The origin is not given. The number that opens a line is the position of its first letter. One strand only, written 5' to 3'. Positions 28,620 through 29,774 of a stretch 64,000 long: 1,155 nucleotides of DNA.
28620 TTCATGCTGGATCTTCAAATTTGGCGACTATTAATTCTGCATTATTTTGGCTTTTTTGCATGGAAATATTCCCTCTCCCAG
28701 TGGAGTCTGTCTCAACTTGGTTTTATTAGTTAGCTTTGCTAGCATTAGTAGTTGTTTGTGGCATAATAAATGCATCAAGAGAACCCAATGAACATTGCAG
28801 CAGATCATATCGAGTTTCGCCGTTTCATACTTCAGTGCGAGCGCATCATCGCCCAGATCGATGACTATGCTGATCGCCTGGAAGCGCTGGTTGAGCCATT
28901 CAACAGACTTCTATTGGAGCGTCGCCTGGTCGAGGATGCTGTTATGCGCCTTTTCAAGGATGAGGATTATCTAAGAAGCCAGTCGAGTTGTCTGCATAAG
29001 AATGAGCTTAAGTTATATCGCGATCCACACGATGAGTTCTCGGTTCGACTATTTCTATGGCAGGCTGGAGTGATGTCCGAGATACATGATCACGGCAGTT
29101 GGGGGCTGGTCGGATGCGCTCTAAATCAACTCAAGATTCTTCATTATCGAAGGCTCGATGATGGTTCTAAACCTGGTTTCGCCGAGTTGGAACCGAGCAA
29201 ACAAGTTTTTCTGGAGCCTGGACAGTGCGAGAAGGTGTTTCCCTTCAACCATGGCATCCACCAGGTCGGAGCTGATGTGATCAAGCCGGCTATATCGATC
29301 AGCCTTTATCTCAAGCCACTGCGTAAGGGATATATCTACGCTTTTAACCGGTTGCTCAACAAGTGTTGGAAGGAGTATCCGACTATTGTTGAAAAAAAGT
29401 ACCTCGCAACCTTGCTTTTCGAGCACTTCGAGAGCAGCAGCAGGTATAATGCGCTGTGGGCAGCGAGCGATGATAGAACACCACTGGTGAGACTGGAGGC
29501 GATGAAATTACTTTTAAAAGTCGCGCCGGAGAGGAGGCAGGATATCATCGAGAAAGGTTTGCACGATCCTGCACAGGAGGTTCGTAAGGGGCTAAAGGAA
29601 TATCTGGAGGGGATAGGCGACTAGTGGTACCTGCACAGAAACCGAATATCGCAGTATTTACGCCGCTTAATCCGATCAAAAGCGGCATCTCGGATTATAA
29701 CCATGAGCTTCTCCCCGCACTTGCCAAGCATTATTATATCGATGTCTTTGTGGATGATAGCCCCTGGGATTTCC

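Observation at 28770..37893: Eight-gene operon mixing glycosyltransferases with an unusual redox set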

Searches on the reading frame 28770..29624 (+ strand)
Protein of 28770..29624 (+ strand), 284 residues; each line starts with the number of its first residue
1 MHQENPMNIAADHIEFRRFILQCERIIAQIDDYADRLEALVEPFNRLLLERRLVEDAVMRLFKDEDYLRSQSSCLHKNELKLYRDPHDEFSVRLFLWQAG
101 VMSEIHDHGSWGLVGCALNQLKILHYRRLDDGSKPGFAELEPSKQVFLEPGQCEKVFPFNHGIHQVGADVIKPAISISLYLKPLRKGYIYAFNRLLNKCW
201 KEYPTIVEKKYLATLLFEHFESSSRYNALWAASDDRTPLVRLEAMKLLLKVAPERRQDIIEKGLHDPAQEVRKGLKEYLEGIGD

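Call 4: search_protein_families(library=pfam, proteins=[window:28770-29624:+], max_evalue=0.01)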
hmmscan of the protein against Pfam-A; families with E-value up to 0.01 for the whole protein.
window:28770-29624:+ (284 aa): 0 families

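Call 5: search_protein_families(library=ncbifam, proteins=[window:28770-29624:+], max_evalue=0.01)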
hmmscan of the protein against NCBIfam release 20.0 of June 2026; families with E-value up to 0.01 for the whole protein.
window:28770-29624:+ (284 aa): 0 families

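Call 12: search_solved_structures(query=window:28770-29624:+, max_evalue=10)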
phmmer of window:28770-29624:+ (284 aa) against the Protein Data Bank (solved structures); distinct sequences matched with E-value up to 10: 31.
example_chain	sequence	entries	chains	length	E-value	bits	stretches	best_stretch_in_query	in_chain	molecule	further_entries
4qma_A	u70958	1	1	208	3.6e-08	36.3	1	59-181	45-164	Cysteine dioxygenase type I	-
6xb9_A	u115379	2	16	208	6e-08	35.6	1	61-180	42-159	Cysteine dioxygenase type I protein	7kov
3uss_A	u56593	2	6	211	6.5e-08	35.5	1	77-181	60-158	Putative uncharacterized protein | 3-mercaptopropionate dioxygenase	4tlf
4wvz_A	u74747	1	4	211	1.1e-06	31.4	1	77-181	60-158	3-mercaptopropionate dioxygenase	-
8vni_A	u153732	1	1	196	7.9e-06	28.7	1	76-173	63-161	Mercaptosuccinate dioxygenase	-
9sh3_A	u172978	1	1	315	0.43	13.1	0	162-223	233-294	aminocyclopropanecarboxylate oxidase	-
8h70_A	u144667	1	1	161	0.5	12.9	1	56-126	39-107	Phosphate regulon sensor protein PhoR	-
4xl5_C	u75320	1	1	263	0.5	12.9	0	231-284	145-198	bGFP-A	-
9sh4_A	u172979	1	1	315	0.52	12.9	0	161-223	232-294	aminocyclopropanecarboxylate oxidase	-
3te7_A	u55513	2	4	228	0.57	12.7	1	156-205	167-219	Ribosyldihydronicotinamide dehydrogenase [quinone]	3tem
5lbt_A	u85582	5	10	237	0.58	12.7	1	156-205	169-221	Ribosyldihydronicotinamide dehydrogenase [quinone]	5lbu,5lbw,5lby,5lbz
1qr2_A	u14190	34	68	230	0.58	12.7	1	156-205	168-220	PROTEIN (QUINONE REDUCTASE TYPE 2) | NRH dehydrogenase [quinone] 2 | Ribosyldihydronicotinamide dehydrogenase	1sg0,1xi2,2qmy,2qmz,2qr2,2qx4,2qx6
3o73_A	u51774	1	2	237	0.58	12.7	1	156-205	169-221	Ribosyldihydronicotinamide dehydrogenase [quinone]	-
3tzb_A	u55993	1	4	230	0.58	12.7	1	156-205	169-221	Ribosyldihydronicotinamide dehydrogenase [quinone]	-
1zx1_A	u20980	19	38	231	0.58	12.7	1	156-205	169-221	NRH dehydrogenase [quinone] 2 | Ribosyldihydronicotinamide dehydrogenase [quinone]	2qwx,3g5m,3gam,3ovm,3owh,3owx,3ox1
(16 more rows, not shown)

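Call 38: list_cluster_members(proteins=[window:28770-29624:+, window:31069-31968:+, window:31965-33500:+, window:33500-34624:+, window:34637-35560:+, window:35557-36579:+, window:36709-37893:+, window:48581-50680:+, window:47437-48537:-, window:37835-39400:-])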
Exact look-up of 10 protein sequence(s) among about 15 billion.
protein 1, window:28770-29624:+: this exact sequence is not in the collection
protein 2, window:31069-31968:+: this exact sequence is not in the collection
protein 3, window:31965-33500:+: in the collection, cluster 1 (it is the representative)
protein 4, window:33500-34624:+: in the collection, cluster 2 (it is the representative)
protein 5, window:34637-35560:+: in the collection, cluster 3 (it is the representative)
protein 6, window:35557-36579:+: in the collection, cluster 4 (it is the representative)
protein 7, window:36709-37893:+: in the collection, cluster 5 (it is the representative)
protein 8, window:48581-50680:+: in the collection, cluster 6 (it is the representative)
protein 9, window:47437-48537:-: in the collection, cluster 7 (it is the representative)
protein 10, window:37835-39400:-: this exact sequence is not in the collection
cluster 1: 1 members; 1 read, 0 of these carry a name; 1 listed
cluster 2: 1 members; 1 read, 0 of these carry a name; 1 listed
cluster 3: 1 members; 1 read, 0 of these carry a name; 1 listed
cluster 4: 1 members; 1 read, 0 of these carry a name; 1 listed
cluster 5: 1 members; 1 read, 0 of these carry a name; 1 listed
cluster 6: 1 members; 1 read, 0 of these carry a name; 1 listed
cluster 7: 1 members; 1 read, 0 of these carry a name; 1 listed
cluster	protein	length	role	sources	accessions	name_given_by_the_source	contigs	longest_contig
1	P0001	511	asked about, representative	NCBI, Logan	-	-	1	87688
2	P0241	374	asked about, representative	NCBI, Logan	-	-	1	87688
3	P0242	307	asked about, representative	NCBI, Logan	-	-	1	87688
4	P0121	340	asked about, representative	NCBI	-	-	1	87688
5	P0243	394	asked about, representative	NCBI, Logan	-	-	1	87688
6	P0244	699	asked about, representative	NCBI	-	-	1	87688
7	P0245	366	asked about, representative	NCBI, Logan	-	-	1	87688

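Call 48: find_homologous_proteins(query=window:28770-29624:+, max_evalue=0.001)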
Query window:28770-29624:+ (284 aa): 59 proteins with E <= 0.001 among 1507 candidates.
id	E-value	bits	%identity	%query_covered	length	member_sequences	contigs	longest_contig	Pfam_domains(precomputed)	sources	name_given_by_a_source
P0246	6.0e-186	635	100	98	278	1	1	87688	-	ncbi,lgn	-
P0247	2.6e-37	147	38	68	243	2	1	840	-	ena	-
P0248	1.1e-36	145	34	90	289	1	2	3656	PF13646.13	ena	-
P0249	5.2e-32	129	39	60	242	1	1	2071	-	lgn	-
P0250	2.8e-31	127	33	71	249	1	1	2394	-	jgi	jgi:predicted metal-dependent enzyme (double-stranded beta helix superfamily)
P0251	1.7e-30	124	40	56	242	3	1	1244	-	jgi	jgi:predicted metal-dependent enzyme (double-stranded beta helix superfamily)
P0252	1.7e-29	121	33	71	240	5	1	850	-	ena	-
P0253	9.0e-28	116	38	55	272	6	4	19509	-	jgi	jgi:predicted metal-dependent enzyme (double-stranded beta helix superfamily)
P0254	1.9e-27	114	36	69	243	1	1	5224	-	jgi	jgi:predicted metal-dependent enzyme (double-stranded beta helix superfamily)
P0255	4.3e-27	113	34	68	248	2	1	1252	-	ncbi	-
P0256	1.9e-26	111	36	69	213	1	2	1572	-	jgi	jgi:predicted metal-dependent enzyme (double-stranded beta helix superfamily)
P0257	2.1e-26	111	32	67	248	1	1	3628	-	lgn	-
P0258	3.1e-26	110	36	55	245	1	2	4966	-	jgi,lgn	jgi:predicted metal-dependent enzyme (double-stranded beta helix superfamily)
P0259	1.2e-25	109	38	54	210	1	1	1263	-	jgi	jgi:predicted metal-dependent enzyme (double-stranded beta helix superfamily)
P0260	1.6e-25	108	33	74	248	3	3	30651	-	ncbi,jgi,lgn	-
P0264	1.4e-23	102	34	51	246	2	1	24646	-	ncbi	-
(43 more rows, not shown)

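Call 49: find_encoding_contigs(protein=P0248, flank=6000, max_places=2)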
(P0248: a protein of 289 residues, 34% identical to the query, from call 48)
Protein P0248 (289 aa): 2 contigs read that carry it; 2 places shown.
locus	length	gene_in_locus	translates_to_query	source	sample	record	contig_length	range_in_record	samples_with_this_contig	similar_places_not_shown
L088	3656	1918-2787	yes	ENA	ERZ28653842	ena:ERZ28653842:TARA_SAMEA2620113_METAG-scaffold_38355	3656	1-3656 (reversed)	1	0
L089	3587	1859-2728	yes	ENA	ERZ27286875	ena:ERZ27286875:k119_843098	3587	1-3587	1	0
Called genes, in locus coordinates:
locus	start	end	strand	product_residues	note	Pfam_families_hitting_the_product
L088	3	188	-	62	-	?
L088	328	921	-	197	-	PF00293:NUDIX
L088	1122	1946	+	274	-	PF00037:Fer4 (faint), PF13484:Fer4_16 (faint)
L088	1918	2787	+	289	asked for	PF13646:HEAT_2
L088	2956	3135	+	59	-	-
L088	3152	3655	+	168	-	?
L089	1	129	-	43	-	?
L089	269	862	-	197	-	PF00293:NUDIX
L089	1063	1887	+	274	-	PF00037:Fer4 (faint), PF13484:Fer4_16 (faint)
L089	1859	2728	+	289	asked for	PF13646:HEAT_2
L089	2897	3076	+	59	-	-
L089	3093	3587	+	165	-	?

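Call 50: find_encoding_contigs(protein=P0253, flank=6000, max_places=2)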
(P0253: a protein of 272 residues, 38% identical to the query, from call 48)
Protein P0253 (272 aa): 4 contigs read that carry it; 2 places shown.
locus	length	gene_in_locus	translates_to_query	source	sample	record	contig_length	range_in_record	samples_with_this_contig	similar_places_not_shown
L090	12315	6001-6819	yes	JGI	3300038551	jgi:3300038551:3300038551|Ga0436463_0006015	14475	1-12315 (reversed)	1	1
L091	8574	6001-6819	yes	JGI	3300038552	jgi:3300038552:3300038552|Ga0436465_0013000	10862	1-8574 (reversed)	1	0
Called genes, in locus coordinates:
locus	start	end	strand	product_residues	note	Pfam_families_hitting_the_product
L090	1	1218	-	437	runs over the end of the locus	PF02310:B12-binding, PF04055:Radical_SAM, PF13282:DUF4070 (weak)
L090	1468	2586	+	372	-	PF01594:AI-2E_transport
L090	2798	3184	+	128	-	PF14346:DUF4398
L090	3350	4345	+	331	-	PF14346:DUF4398, PF00691:OmpA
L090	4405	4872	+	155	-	-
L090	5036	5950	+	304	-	PF14697:Fer4_21 (faint), PF13237:Fer4_10 (faint), PF12838:Fer4_7 (weak)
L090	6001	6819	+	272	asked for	-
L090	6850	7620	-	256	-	PF01925:TauE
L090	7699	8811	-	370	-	PF10263:SprT-like, PF10979:DUF2786, PF23771:DUF7168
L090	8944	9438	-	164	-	PF01613:Flavin_Reduct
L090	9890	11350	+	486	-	PF00672:HAMP (weak), PF00512:HisKA, PF02518:HATPase_c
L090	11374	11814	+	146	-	-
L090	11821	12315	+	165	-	?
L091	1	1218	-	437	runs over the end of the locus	PF02310:B12-binding, PF04055:Radical_SAM, PF13282:DUF4070 (weak)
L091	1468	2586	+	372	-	PF01594:AI-2E_transport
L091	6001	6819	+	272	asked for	-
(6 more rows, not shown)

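Call 51: find_encoding_contigs(protein=P0260, flank=6000, max_places=2)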
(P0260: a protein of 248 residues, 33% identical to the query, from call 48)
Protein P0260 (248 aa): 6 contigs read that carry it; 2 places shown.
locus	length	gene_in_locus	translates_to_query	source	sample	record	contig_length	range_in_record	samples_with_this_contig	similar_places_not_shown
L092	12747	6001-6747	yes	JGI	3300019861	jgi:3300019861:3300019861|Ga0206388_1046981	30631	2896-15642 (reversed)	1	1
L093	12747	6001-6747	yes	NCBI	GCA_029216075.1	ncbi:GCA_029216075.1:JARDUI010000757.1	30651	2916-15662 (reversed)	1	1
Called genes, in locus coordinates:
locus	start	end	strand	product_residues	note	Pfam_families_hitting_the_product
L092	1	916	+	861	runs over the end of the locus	PF00133:tRNA-synt_1, PF01406:tRNA-synt_1e (faint), PF09334:tRNA-synt_1g, PF13603:tRNA-synt_1_2, PF00133:tRNA-synt_1, PF08264:Anticodon_1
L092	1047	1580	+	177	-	PF04390:LptE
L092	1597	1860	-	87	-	PF01649:Ribosomal_S20p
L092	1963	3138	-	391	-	PF02515:CoA_transf_3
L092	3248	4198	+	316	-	PF00586:AIRS, PF02769:AIRS_C (weak)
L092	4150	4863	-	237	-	PF07501:G5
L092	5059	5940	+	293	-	PF12838:Fer4_7 (weak)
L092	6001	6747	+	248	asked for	-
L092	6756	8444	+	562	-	PF20142:Scaffold, PF01471:PG_binding_1 (weak), PF03734:YkuD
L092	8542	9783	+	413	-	PF03734:YkuD, PF24125:Cds6_C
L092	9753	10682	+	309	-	PF17033:Peptidase_M99, PF24827:AstE_AspA_cat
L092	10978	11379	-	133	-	PF00293:NUDIX, PF14815:NUDIX_4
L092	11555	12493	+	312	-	PF13432:TPR_16 (weak), PF14559:TPR_19, PF13432:TPR_16, PF00515:TPR_1, PF07719:TPR_2 (weak), PF13181:TPR_8 (weak), PF13428:TPR_14 (weak), PF13414:TPR_11, +18 more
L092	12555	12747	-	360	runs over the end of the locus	PF00437:T2SSE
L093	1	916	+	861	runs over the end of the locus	PF00133:tRNA-synt_1, PF01406:tRNA-synt_1e (faint), PF09334:tRNA-synt_1g, PF13603:tRNA-synt_1_2, PF00133:tRNA-synt_1, PF08264:Anticodon_1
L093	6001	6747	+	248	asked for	-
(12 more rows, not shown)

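Call 52: find_encoding_contigs(protein=P0264, flank=6000, max_places=2)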
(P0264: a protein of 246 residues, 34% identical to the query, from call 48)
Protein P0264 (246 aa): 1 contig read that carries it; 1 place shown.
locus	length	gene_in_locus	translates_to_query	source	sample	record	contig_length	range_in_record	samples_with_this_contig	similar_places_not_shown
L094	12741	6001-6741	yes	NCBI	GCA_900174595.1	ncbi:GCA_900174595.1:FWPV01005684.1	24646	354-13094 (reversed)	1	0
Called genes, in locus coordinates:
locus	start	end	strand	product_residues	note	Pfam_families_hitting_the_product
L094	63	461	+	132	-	PF00293:NUDIX, PF14815:NUDIX_4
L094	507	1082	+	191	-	PF14512:TM1586_NiRdase (faint), PF00881:Nitroreductase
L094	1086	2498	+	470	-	PF00875:DNA_photolyase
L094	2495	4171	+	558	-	PF20142:Scaffold, PF01471:PG_binding_1, PF03734:YkuD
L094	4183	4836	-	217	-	PF10518:TAT_signal (weak), PF05951:Peptidase_M15_2, PF08291:Peptidase_M15_3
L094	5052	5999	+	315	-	PF13237:Fer4_10 (faint), PF12838:Fer4_7 (weak)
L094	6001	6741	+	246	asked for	-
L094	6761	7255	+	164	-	PF03073:TspO_MBR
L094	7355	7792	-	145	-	PF01243:PNPOx_N, PF13883:CREG_beta-barrel (weak)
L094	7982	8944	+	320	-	PF04463:2-thiour_desulf, PF08349:DUF1722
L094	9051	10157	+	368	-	PF00730:HhH-GPD, PF00633:HHH, PF00293:NUDIX, PF14815:NUDIX_4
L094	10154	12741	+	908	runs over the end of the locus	PF00690:Cation_ATPase_N, PF00122:E1-E2_ATPase, PF00702:Hydrolase, PF13246:Cation_ATPase, PF08282:Hydrolase_3 (faint), PF00689:Cation_ATPase_C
